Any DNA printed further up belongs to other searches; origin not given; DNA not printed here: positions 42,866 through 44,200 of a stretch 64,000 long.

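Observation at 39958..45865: VAO-type flavoprotein / split-zinc-ribbon protein / CbbQ-NorQ ATPase / CbbO-NorD-like VWA protein in one minus-strand operon.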

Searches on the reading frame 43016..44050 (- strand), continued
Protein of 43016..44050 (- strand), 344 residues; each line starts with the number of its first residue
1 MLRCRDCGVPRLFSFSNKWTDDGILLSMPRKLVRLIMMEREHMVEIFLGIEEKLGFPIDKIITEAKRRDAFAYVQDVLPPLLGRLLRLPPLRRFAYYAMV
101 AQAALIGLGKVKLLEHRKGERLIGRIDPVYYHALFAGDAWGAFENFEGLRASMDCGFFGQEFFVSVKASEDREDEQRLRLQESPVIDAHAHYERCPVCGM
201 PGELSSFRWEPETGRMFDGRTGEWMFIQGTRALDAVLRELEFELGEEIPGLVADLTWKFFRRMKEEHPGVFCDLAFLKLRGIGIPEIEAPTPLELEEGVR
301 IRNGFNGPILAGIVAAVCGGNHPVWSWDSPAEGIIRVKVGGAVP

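Call 37: fold_search(model_id=the predicted structure, library=pdb)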
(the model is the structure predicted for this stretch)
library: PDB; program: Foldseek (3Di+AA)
matches with E <= 10: 466; with E <= 0.001: 0
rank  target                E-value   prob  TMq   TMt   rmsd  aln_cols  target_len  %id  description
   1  5frz_A                7.4e-03  1.00  0.34  0.56   3.9       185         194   10  crystal structure of the phenol-responsive sensory domain of the transcription activator PoxR with 3,4-dimethylphenol (released 2016-03-30)
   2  5frw_B                1.3e-02  1.00  0.34  0.54   5.1       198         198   13  crystal structure of the phenol-responsive sensory domain of the transcription activator PoxR with Phenol (released 2016-04-06)
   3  6bde                  1.7e-02  0.99  0.23  0.38   8.4       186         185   15  Crystal structure of Fe(II) unliganded H-NOX protein mutant A71G from K. algicida (released 2018-05-30)
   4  6bdd                  1.9e-02  0.98  0.23  0.38   8.7       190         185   15  Crystal structure of Fe(II) unliganded H-NOX protein from K. algicida (released 2018-05-30)
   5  5fru_A                2.1e-02  1.00  0.34  0.55   4.9       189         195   13  crystal structure of the phenol-responsive sensory domain of the transcription activator PoxR (released 2016-03-30)
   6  5kbg_A                2.2e-02  1.00  0.35  0.55   4.0       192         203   14  CRYSTAL STRUCTURE OF THE AROMATIC SENSOR DOMAIN OF MOPR IN COMPLEX WITH OCRESOL (released 2016-07-13)
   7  5kbe_A                2.6e-02  1.00  0.38  0.62   3.2       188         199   12  CRYSTAL STRUCTURE OF THE AROMATIC SENSOR DOMAIN OF MOPR IN COMPLEX WITH PHENOL (released 2016-07-13)
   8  5kbe_B                2.6e-02  1.00  0.36  0.57   5.1       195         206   11  CRYSTAL STRUCTURE OF THE AROMATIC SENSOR DOMAIN OF MOPR IN COMPLEX WITH PHENOL (released 2016-07-13)
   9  3njc_B                3.4e-02  0.97  0.16  0.36  13.4       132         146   14  Crystal structure of the yslB protein from Bacillus subtilis. Northeast Structural Genomics Consortium Target SR460. (released 2010-09-22)
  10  6cww_A                3.4e-02  0.96  0.23  0.38   7.9       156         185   13  Cs H-NOX mutant with unnatural amino acid 4-cyano-L-phenylalanine at site 5 (released 2018-05-16)
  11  3eee_A                3.4e-02  0.90  0.23  0.36  10.0       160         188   14  Probing the function of heme distortion in the H-NOX family (released 2008-11-25)
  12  7zzq_K                3.4e-02  0.85  0.20  0.42   5.3       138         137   17  BcsH-BcsD 'beads-on-a-string' filament, local refine (released 2022-12-28)
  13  4fdk_A                3.6e-02  0.90  0.23  0.36  10.3       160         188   15  F78L Tt H-NOX (released 2013-08-28)
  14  5ak9_J                3.8e-02  0.28  0.13  0.22  13.7       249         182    6  THE CRYSTAL STRUCTURE OF I-DMOI Q42AK120M IN COMPLEX WITH ITS TARGET DNA IN THE PRESENCE OF 2MM MN (released 2015-06-17)
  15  3tf0_A                4.0e-02  0.91  0.23  0.37   9.6       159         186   14  Crystal structure of an H-NOX protein from T. tengcongensis (released 2011-11-09)
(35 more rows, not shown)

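Call 64: search_protein_families(library=pfam, proteins=[window:43016-44050:-, P0222, P0181, P0170], max_evalue=5)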
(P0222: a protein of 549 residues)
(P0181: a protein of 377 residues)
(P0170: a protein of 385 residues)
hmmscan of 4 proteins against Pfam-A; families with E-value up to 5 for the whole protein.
window:43016-44050:- (344 aa): 2 families
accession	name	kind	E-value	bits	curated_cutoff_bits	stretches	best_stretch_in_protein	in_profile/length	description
PF13824.12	zf-Mss51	-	0.0017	18.9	27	1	188-211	11-33/55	Zinc-finger of mitochondrial splicing suppressor 51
PF21349.2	RUBY_RBDX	-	2.1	8.3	26.5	1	193-203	17-27/30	Rubrerythrin, rubredoxin-like domain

P0222 (549 aa): 1 family
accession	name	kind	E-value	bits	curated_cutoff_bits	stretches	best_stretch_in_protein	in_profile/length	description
PF13824.12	zf-Mss51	-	0.094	13.3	27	0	218-236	16-34/55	Zinc-finger of mitochondrial splicing suppressor 51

P0181 (377 aa): 3 families
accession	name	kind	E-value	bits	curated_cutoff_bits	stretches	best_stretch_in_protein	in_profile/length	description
PF06677.18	Auto_anti-p27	-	0.013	16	24.1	1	6-16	17-27/40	Sjogren's syndrome/scleroderma autoantigen 1 (Autoantigen p27)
PF13824.12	zf-Mss51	-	0.12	13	27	0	216-238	10-31/55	Zinc-finger of mitochondrial splicing suppressor 51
PF01396.24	Zn_ribbon_Top1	-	0.35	11.2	32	0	222-236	2-15/39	Topoisomerase DNA binding C4 zinc finger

P0170 (385 aa): 4 families
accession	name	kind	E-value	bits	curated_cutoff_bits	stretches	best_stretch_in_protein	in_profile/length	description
PF18508.7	zf_C2H2_13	-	2e-05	24.6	26.5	2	222-241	10-29/42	Zinc finger domain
PF13824.12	zf-Mss51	-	0.00021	21.9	27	2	225-250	11-35/55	Zinc-finger of mitochondrial splicing suppressor 51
PF12172.15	zf-ChsH2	-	0.0074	16.5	23.2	1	225-236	7-18/37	ChsH2, rubredoxin-like zinc ribbon domain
PF01286.23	XPA_N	-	0.1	13.1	27.1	0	39-51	3-15/32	XPA protein N-terminal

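Call 95: search_protein_families(library=pfam, proteins=[L003:7067-8032:-], max_evalue=0.001)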
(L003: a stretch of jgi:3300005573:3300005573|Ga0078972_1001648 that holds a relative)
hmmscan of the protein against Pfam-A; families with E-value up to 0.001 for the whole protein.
L003:7067-8032:- (321 aa): 1 family
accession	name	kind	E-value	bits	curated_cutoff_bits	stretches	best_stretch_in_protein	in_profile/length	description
PF25160.1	LdpA_Fe-S-bd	-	0.00052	20.2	27.6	0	187-208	2-23/49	LdpA Fe-S cluster-binding domain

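Call 106: search_protein_families(library=padloc, proteins=[window:43016-44050:-], max_evalue=0.001)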
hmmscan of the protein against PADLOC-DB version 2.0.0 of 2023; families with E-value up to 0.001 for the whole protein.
window:43016-44050:- (344 aa): 0 families
